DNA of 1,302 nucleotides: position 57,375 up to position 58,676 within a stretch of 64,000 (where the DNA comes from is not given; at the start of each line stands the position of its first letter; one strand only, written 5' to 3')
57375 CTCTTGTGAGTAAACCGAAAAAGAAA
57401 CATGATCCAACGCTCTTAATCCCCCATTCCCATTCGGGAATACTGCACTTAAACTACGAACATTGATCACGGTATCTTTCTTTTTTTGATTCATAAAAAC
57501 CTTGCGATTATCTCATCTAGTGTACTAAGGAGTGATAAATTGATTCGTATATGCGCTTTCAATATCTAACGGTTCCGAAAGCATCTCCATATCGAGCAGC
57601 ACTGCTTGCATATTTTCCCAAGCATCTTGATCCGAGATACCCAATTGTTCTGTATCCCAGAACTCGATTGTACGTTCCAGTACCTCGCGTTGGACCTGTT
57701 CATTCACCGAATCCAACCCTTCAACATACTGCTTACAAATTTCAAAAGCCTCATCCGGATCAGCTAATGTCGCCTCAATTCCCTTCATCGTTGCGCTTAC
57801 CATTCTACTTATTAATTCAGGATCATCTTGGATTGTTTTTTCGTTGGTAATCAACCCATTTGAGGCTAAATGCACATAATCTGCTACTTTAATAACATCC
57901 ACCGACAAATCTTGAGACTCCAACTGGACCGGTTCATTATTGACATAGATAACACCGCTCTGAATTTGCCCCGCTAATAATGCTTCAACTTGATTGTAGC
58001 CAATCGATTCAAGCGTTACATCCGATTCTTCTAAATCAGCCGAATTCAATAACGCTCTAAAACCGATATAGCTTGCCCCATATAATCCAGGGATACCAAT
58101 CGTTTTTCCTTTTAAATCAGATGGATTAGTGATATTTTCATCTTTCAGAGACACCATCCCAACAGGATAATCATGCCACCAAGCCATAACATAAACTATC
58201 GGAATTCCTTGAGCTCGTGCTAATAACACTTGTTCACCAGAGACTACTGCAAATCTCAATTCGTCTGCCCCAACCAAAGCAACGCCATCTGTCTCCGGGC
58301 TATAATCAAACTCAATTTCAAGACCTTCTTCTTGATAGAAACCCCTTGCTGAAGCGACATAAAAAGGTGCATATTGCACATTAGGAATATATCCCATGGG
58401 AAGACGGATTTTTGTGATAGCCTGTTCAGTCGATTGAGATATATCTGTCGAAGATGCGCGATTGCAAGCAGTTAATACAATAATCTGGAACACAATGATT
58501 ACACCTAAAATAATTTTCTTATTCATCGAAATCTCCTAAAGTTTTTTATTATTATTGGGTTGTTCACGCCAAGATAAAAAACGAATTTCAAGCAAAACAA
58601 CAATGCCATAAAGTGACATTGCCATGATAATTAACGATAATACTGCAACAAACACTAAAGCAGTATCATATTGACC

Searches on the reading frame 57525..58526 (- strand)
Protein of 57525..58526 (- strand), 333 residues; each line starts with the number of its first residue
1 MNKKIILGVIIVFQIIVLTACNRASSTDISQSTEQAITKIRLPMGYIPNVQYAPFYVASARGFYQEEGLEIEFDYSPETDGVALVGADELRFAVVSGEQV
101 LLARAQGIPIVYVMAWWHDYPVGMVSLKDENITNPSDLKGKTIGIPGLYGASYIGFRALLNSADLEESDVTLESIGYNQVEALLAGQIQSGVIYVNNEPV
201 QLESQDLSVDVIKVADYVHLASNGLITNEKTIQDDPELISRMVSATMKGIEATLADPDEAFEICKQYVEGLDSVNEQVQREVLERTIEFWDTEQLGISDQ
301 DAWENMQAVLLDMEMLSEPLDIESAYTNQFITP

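Call 6: search_protein_families(library=pfam, proteins=[window:57525-58526:-])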
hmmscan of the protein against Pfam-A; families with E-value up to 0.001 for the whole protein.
window:57525-58526:- (333 aa): 3 families
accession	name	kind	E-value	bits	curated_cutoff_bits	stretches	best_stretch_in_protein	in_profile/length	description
PF09084.16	NMT1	-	5.6e-50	170.7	20.5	1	49-260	1-216/216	NMT1/THI5 like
PF13379.11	NMT1_2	-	2.4e-06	28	24.7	1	41-199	7-181/252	NMT1-like family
PF16868.10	NMT1_3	-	0.00013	22.1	27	1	112-194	84-167/289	NMT1-like family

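Call 7: search_protein_families(library=ncbifam, proteins=[window:57525-58526:-])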
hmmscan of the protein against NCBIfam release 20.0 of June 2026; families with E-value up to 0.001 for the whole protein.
window:57525-58526:- (333 aa): 3 families
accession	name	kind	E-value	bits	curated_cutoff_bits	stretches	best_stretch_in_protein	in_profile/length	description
TIGR01728.1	SsuA_fam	subfamily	1.5e-23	83.4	163.5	1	44-331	3-289/290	aliphatic sulfonate ABC transporter substrate-binding protein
TIGR02122.1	TRAP_TAXI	subfamily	7.7e-07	28.3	84.35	1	83-193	86-196/320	TAXI family TRAP transporter solute-binding subunit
NF040735.1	SBP_SaoX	equivalog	5.9e-06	25.6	300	1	43-268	6-233/330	ABC transporter substrate-binding subunit SaoX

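Call 15: find_related_loci(query=window:57525-58526:-, collection=genome_contigs, flank=4000)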
Query window:57525-58526:- (333 aa) in genome_contigs; peptide patterns used: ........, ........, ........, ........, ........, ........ (x = any residue, [..] = any of these).
444 stretches matched a pattern; 377 encode a relative of the query (tblastn E <= 1e-3); the best 80 are kept; 80 distinct loci.
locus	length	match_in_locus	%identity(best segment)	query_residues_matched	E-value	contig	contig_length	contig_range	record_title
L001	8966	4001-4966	65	11-332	6e-146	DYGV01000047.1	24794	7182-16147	MAG TPA_asm: Anaerolinea thermophila isolate BE2012_54_8 Afr_mines_BE2012_988_length_24794_cov_3_200574, whole genome sh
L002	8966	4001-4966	64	11-332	3e-144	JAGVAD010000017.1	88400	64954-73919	MAG: Anaerolineales bacterium isolate DeMMO6_43 c_000000070656, whole genome shotgun sequence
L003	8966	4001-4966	63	9-331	2e-141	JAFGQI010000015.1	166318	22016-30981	MAG: Anaerolineales bacterium isolate Zod_Metabat.740 k87_1090044, whole genome shotgun sequence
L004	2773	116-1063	63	16-331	3e-148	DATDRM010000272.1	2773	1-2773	MAG TPA_asm: Anaerolineales bacterium isolate SMAG_U7977 k141_3292692, whole genome shotgun sequence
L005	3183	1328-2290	63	10-331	8e-146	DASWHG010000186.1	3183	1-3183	MAG TPA_asm: Anaerolineales bacterium isolate SMAG_U2836 k141_3143768, whole genome shotgun sequence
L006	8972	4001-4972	61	1-331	4e-140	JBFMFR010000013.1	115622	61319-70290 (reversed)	MAG: Chloroflexota bacterium isolate MAG276 MAG276_13, whole genome shotgun sequence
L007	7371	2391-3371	61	7-331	7e-137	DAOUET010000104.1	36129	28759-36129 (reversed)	MAG TPA_asm: Anaerolineales bacterium isolate N7_331 k137_552721, whole genome shotgun sequence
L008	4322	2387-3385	59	3-333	4e-139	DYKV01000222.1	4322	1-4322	MAG TPA_asm: Anaerolinea sp. isolate SulCav_AS07-7_45_67 SulCav_AS07_7_17626_length_4322_cov_42_028592, whole genome sho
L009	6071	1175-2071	65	33-331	1e-136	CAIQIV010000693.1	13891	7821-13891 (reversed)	MAG: uncultured Chloroflexi bacterium isolate LaPlata_bin-0303 genome assembly, contig: bin-0303:693/865, whole genome s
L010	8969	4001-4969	61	10-331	1e-136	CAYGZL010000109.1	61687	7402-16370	MAG TPA_asm: uncultured Anaerolineaceae bacterium isolate ERP119294_co2_361 genome assembly, contig: k141_2526392, whole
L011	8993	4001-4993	59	3-331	2e-135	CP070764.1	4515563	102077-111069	MAG: Chloroflexota bacterium isolate bin26 chromosome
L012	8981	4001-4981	58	1-330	5e-134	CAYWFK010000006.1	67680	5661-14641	MAG TPA_asm: uncultured Anaerolineales bacterium isolate binchicken_co67_197 genome assembly, contig: NODE_299_length_67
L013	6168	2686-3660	59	1-331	7e-134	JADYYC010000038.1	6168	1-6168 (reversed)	MAG: Anaerolineales bacterium isolate SJ511 c_000000082811, whole genome shotgun sequence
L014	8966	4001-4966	60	7-331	9e-134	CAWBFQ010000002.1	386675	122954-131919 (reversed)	MAG: uncultured Chloroflexia bacterium isolate MFD04716.bin.2.296 genome assembly, contig: contig_11258, whole genome sh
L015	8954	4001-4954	61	15-331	2e-133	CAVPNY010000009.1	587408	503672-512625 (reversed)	MAG: uncultured Chloroflexia bacterium isolate MFD00032.bin.3.204 genome assembly, contig: contig_18050, whole genome sh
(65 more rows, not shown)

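Call 16: search_solved_structures(query=window:57525-58526:-, max_evalue=0.001)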
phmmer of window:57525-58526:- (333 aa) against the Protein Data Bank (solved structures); distinct sequences matched with E-value up to 0.001: 8.
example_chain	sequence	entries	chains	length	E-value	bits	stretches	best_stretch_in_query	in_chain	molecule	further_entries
4nmy_A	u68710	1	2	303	2.1e-24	89.3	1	38-331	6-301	ABC-type transport system, extracellular solute-binding protein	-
3ix1_A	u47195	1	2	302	2.7e-21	79.1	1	39-327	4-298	N-formyl-4-amino-5-aminomethyl-2-methylpyrimidine binding protein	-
4h6d_F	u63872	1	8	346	1.6e-15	60.2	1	39-331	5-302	Pyrimidine precursor biosynthesis enzyme THI5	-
4h65_A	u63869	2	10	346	1.6e-14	56.9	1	39-331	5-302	Pyrimidine precursor biosynthesis enzyme THI5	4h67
4esx_A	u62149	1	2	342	1.1e-10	44.3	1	42-262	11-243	Pyrimidine biosynthesis enzyme THI13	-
4esw_A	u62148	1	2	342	2e-10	43.4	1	42-262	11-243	Pyrimidine biosynthesis enzyme THI13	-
3qsl_A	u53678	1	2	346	4.9e-08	35.6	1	33-200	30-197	Putative exported protein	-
2x7p_A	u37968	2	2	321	8.5e-05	25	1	42-166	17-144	POSSIBLE THIAMINE BIOSYNTHESIS ENZYME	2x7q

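Call 34: find_homologous_proteins(query=window:57525-58526:-, max_evalue=1e-20)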
Query window:57525-58526:- (333 aa): 7771 proteins with E <= 1e-20 among 8000 candidates; the best 120 are listed.
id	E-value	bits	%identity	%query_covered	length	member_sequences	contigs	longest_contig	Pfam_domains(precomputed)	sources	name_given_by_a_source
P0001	4.9e-214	727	100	100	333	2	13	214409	PF13379.12,PF09084.17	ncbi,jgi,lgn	jgi:NitT/TauT family transport system substrate-binding protein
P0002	2.2e-163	561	87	87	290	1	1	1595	PF13379.12,PF09084.17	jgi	-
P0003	1.5e-151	522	72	98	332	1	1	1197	PF13379.12,PF09084.17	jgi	-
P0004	9.7e-151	519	69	99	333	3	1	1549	PF13379.12,PF09084.17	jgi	-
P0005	1.0e-147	509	69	97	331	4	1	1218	PF13379.12,PF09084.17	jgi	jgi:NitT/TauT family transport system substrate-binding protein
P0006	2.0e-145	502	68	98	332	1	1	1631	PF13379.12,PF09084.17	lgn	-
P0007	2.7e-139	482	64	97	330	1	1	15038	PF13379.12,PF09084.17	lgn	-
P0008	8.1e-139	480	63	99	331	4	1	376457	PF13379.12,PF09084.17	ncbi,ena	-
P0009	2.7e-137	475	66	94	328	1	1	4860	PF13379.12,PF09084.17,PF12974.13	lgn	-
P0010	4.3e-137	474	64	97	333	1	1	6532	PF13379.12,PF09084.17,PF12974.13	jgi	-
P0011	9.4e-137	473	63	97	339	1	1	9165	PF13379.12,PF09084.17,PF12974.13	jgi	-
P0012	4.4e-136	471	66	95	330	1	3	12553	PF13379.12,PF09084.17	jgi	jgi:NitT/TauT family transport system substrate-binding protein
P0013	1.3e-135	470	64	97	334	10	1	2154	PF13379.12,PF09084.17,PF12974.13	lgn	-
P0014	2.2e-134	466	66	94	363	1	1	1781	PF13379.12,PF09084.17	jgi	jgi:NitT/TauT family transport system substrate-binding protein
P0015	4.0e-134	465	63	97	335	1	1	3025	PF13379.12,PF09084.17,PF12974.13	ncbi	-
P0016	4.1e-134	465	64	96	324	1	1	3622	PF13379.12,PF09084.17,PF12974.13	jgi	jgi:putative riboflavin transport system substrate-binding protein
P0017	4.1e-134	465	63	97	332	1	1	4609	PF13379.12,PF09084.17,PF12974.13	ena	-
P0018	5.8e-134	464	63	97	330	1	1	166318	PF13379.12,PF09084.17,PF12974.13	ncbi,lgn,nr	ncbi:MAG: ABC transporter substrate-binding protein [Anaerolineales bacterium]|nr:ABC transporter su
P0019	1.1e-133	463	64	97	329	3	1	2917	PF13379.12,PF09084.17,PF12974.13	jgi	-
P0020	1.5e-133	463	64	99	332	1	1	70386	PF13379.12,PF09084.17,PF12974.13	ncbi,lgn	-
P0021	1.5e-133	463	60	99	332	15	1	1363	PF13379.12,PF09084.17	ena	-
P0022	1.7e-133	463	63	97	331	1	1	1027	PF13379.12,PF09084.17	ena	-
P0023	2.1e-133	462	63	96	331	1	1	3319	PF13379.12,PF09084.17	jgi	jgi:NitT/TauT family transport system substrate-binding protein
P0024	2.3e-133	462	60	99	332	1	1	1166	PF13379.12,PF09084.17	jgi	jgi:NitT/TauT family transport system substrate-binding protein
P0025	2.7e-133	462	62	97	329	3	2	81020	PF13379.12,PF09084.17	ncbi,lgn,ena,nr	ncbi:MAG TPA: ABC transporter substrate-binding protein [Anaerolineales bacterium]|nr:ABC transporte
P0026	2.8e-133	462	63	97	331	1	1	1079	PF13379.12,PF09084.17,PF12974.13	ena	-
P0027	3.4e-133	462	65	97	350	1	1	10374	PF13379.12,PF09084.17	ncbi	-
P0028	4.1e-133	461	63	95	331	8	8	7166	PF13379.12,PF09084.17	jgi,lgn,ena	-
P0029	4.8e-133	461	64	98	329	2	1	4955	PF13379.12,PF09084.17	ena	-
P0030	4.9e-133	461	63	97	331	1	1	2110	PF13379.12,PF09084.17,PF12974.13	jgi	-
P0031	5.4e-133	461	63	97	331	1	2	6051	PF13379.12,PF09084.17,PF12974.13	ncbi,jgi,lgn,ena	ncbi:MAG TPA: ABC transporter substrate-binding protein [Anaerolineales bacterium]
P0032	5.7e-133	461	61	99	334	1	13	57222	PF13379.12,PF09084.17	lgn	-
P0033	5.9e-133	461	63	97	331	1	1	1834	PF13379.12,PF09084.17,PF12974.13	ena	-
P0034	1.3e-132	460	61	95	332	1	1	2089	PF13379.12,PF09084.17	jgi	jgi:NitT/TauT family transport system substrate-binding protein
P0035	1.5e-132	459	63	95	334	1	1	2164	PF13379.12,PF09084.17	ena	-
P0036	1.6e-132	459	63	99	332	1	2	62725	PF13379.12,PF09084.17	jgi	jgi:NitT/TauT family transport system substrate-binding protein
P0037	1.6e-132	459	61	97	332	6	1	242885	PF13379.12,PF09084.17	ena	-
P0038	1.8e-132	459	62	97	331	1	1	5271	PF13379.12,PF09084.17,PF12974.13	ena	-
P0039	1.9e-132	459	63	94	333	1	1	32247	PF13379.12,PF09084.17,PF12974.13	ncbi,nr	ncbi:MAG: ABC transporter substrate-binding protein [Anaerolineales bacterium]|nr:ABC transporter su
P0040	2.0e-132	459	60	99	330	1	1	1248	PF13379.12,PF09084.17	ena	-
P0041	3.1e-132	458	61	95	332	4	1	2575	PF13379.12,PF09084.17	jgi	jgi:NitT/TauT family transport system substrate-binding protein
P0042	3.5e-132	458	68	90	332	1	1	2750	PF13379.12,PF09084.17,PF12974.13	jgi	jgi:NitT/TauT family transport system substrate-binding protein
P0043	4.1e-132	458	62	94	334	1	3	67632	PF13379.12,PF09084.17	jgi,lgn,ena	jgi:NitT/TauT family transport system substrate-binding protein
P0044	4.1e-132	458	62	98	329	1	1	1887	PF13379.12,PF09084.17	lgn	-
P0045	4.9e-132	458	62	97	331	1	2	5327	PF13379.12,PF09084.17,PF12974.13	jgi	jgi:NitT/TauT family transport system substrate-binding protein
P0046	5.0e-132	458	63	95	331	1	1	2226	PF13379.12,PF09084.17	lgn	-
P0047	7.6e-132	457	64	95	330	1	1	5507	PF13379.12,PF09084.17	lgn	-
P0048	8.1e-132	457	62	98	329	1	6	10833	PF13379.12,PF09084.17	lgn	-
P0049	9.7e-132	457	64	95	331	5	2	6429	PF13379.12,PF09084.17,PF12974.13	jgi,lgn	jgi:NitT/TauT family transport system substrate-binding protein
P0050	1.3e-131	456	63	93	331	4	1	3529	PF13379.12,PF09084.17,PF12974.13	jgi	jgi:NitT/TauT family transport system substrate-binding protein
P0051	1.8e-131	456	62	94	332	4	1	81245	PF13379.12,PF09084.17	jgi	jgi:NitT/TauT family transport system substrate-binding protein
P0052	2.0e-131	456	65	95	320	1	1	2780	PF13379.12,PF09084.17,PF12974.13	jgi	jgi:NitT/TauT family transport system substrate-binding protein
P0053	2.2e-131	456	61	100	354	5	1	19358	PF13379.12,PF09084.17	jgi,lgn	jgi:NitT/TauT family transport system substrate-binding protein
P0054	2.3e-131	456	61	97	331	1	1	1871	PF13379.12,PF09084.17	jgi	jgi:NitT/TauT family transport system substrate-binding protein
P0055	3.0e-131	455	60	99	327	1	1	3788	PF13379.12,PF09084.17,PF12974.13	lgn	-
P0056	3.6e-131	455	62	99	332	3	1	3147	PF13379.12,PF09084.17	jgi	jgi:NitT/TauT family transport system substrate-binding protein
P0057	3.8e-131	455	60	97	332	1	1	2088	PF13379.12,PF09084.17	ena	-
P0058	4.3e-131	455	63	98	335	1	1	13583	PF13379.12,PF09084.17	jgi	jgi:NitT/TauT family transport system substrate-binding protein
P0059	5.5e-131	454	59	100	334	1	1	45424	PF13379.12,PF09084.17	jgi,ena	jgi:NitT/TauT family transport system substrate-binding protein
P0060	5.8e-131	454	65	89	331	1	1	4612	PF13379.12,PF09084.17,PF12974.13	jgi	jgi:NitT/TauT family transport system substrate-binding protein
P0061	7.2e-131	454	60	99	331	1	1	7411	PF13379.12,PF09084.17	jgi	jgi:NitT/TauT family transport system substrate-binding protein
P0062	7.7e-131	454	61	97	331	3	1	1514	PF13379.12,PF09084.17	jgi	jgi:NitT/TauT family transport system substrate-binding protein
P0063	8.1e-131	454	64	98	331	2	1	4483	PF13379.12,PF09084.17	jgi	jgi:NitT/TauT family transport system substrate-binding protein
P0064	1.1e-130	453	61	97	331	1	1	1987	PF13379.12,PF09084.17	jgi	jgi:NitT/TauT family transport system substrate-binding protein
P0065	1.4e-130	453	60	99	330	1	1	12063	PF13379.12,PF09084.17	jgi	jgi:NitT/TauT family transport system substrate-binding protein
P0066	1.4e-130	453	64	95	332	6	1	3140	PF13379.12,PF09084.17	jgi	jgi:NitT/TauT family transport system substrate-binding protein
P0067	1.6e-130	453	65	89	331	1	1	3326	PF13379.12,PF09084.17,PF12974.13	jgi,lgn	jgi:NitT/TauT family transport system substrate-binding protein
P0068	1.7e-130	453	65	89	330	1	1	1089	PF13379.12,PF09084.17,PF12974.13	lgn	-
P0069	1.7e-130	453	65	89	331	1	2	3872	PF13379.12,PF09084.17,PF12974.13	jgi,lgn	jgi:NitT/TauT family transport system substrate-binding protein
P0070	1.7e-130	453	63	95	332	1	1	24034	PF09084.17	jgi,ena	-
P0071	1.8e-130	453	62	95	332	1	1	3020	PF13379.12,PF09084.17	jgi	jgi:NitT/TauT family transport system substrate-binding protein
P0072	1.9e-130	453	63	95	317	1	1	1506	PF13379.12,PF09084.17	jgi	jgi:NitT/TauT family transport system substrate-binding protein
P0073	2.2e-130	452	61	98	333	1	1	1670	PF13379.12,PF09084.17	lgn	-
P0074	2.2e-130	452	64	95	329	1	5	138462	PF13379.12,PF09084.17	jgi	jgi:NitT/TauT family transport system substrate-binding protein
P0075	2.3e-130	452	64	95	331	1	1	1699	PF13379.12,PF09084.17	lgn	-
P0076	2.4e-130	452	61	99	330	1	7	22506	PF13379.12,PF09084.17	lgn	-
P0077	2.8e-130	452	61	98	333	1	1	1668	PF13379.12,PF09084.17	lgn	-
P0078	3.0e-130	452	63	94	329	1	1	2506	PF13379.12,PF09084.17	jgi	jgi:NitT/TauT family transport system substrate-binding protein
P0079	3.0e-130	452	61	97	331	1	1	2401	PF13379.12,PF09084.17,PF12974.13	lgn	-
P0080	3.1e-130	452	65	89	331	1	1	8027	PF13379.12,PF09084.17,PF12974.13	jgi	jgi:NitT/TauT family transport system substrate-binding protein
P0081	3.1e-130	452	65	89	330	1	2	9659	PF13379.12,PF09084.17,PF12974.13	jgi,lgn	jgi:NitT/TauT family transport system substrate-binding protein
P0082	3.5e-130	452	62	99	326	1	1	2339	PF09084.17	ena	-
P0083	3.8e-130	452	65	89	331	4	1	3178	PF13379.12,PF09084.17,PF12974.13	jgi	jgi:NitT/TauT family transport system substrate-binding protein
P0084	3.8e-130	452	59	99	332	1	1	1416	PF13379.12,PF09084.17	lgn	-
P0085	4.4e-130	451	61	99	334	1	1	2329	PF13379.12,PF09084.17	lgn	-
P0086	4.4e-130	451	59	99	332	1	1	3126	PF13379.12,PF09084.17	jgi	jgi:NitT/TauT family transport system substrate-binding protein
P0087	4.5e-130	451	65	89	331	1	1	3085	PF13379.12,PF09084.17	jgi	jgi:NitT/TauT family transport system substrate-binding protein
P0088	4.7e-130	451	62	94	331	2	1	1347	PF13379.12,PF09084.17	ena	-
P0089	4.8e-130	451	65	89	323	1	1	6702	PF13379.12,PF09084.17,PF12974.13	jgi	jgi:NitT/TauT family transport system substrate-binding protein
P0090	5.1e-130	451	61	98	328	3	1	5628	PF13379.12,PF09084.17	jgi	-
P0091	5.1e-130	451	62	96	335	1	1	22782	PF09084.17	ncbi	-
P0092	5.2e-130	451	62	94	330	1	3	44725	PF13379.12,PF09084.17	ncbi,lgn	-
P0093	5.3e-130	451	61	97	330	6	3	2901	PF13379.12,PF09084.17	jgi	jgi:NitT/TauT family transport system substrate-binding protein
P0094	5.5e-130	451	60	99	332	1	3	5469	PF13379.12,PF09084.17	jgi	jgi:NitT/TauT family transport system substrate-binding protein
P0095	6.1e-130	451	63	98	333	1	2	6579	PF13379.12,PF09084.17,PF12974.13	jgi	jgi:NitT/TauT family transport system substrate-binding protein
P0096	6.4e-130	451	64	96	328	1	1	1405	PF13379.12,PF09084.17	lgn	-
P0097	6.9e-130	451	60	98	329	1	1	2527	PF13379.12,PF09084.17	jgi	jgi:NitT/TauT family transport system substrate-binding protein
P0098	7.2e-130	451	66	91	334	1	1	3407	PF13379.12,PF09084.17,PF12974.13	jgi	jgi:NitT/TauT family transport system substrate-binding protein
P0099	7.2e-130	451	61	97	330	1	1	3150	PF13379.12,PF09084.17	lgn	-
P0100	7.3e-130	451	61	96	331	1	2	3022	PF13379.12,PF09084.17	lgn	-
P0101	8.5e-130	450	58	99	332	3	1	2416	PF13379.12,PF09084.17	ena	-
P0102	9.6e-130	450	60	97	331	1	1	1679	PF13379.12,PF09084.17,PF12974.13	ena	-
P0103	1.0e-129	450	61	95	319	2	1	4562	PF13379.12,PF09084.17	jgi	jgi:NitT/TauT family transport system substrate-binding protein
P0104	1.2e-129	450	64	95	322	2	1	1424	PF09084.17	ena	-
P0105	1.3e-129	450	63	95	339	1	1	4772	PF13379.12,PF09084.17,PF12974.13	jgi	jgi:NitT/TauT family transport system substrate-binding protein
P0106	1.4e-129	450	59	99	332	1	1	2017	PF13379.12,PF09084.17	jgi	jgi:NitT/TauT family transport system substrate-binding protein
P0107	1.6e-129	450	64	93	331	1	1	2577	PF13379.12,PF09084.17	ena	-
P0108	1.8e-129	449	62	95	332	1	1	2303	PF13379.12,PF09084.17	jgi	jgi:NitT/TauT family transport system substrate-binding protein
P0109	1.9e-129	449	60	100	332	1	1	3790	PF13379.12,PF09084.17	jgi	-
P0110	1.9e-129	449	62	96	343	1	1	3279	PF13379.12,PF09084.17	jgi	jgi:NitT/TauT family transport system substrate-binding protein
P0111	2.0e-129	449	63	95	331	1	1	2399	PF13379.12,PF09084.17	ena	-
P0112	2.1e-129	449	61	99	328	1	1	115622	PF13379.12,PF09084.17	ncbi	ncbi:MAG: ABC transporter substrate-binding protein [Chloroflexota bacterium]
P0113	2.6e-129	449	64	89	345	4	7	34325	PF13379.12,PF09084.17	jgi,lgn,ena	jgi:NitT/TauT family transport system substrate-binding protein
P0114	2.6e-129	449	62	96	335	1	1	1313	PF09084.17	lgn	-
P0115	2.7e-129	449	60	97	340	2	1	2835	PF13379.12,PF09084.17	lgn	-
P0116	3.1e-129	449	60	98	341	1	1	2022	PF13379.12,PF09084.17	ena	-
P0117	3.6e-129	448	61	95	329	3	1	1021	PF13379.12,PF09084.17,PF12974.13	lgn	-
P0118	4.1e-129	448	62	94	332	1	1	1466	PF13379.12,PF09084.17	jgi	-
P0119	4.2e-129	448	60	95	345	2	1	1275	PF13379.12,PF09084.17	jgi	jgi:NitT/TauT family transport system substrate-binding protein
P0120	4.2e-129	448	62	97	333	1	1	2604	PF13379.12,PF09084.17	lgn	-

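Call 40: find_encoding_contigs(protein=P0001, flank=1500, max_places=3)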
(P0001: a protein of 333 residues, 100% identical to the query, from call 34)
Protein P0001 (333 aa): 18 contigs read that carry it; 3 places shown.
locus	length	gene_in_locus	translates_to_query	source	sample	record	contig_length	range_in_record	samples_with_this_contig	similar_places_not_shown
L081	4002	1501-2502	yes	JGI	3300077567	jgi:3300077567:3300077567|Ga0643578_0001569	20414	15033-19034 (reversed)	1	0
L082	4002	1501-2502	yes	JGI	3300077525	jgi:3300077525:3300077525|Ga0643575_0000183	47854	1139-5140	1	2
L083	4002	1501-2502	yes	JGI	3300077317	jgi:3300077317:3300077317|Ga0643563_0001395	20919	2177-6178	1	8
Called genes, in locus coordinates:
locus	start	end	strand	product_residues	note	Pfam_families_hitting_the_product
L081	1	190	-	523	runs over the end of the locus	?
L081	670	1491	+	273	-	PF00528:BPD_transp_1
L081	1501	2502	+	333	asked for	PF13379:NMT1_2 (weak), PF09084:NMT1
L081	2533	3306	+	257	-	PF20703:nSTAND1 (weak), PF00005:ABC_tran, PF13304:AAA_21 (faint)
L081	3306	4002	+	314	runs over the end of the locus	PF13248:Zn_ribbon_3 (weak)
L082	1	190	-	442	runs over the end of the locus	?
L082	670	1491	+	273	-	PF00528:BPD_transp_1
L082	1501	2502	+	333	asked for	PF13379:NMT1_2 (weak), PF09084:NMT1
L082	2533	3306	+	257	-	PF20703:nSTAND1 (weak), PF00005:ABC_tran, PF13304:AAA_21 (faint)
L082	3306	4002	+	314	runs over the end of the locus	PF13248:Zn_ribbon_3 (weak)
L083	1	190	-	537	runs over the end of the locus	PF12229:PG_binding_4, PF01476:LysM (weak), PF03734:YkuD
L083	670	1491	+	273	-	PF00528:BPD_transp_1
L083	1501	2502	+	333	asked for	PF13379:NMT1_2 (weak), PF09084:NMT1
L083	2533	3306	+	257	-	PF20703:nSTAND1 (weak), PF00005:ABC_tran, PF13304:AAA_21 (faint)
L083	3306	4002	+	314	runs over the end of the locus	PF13248:Zn_ribbon_3 (weak)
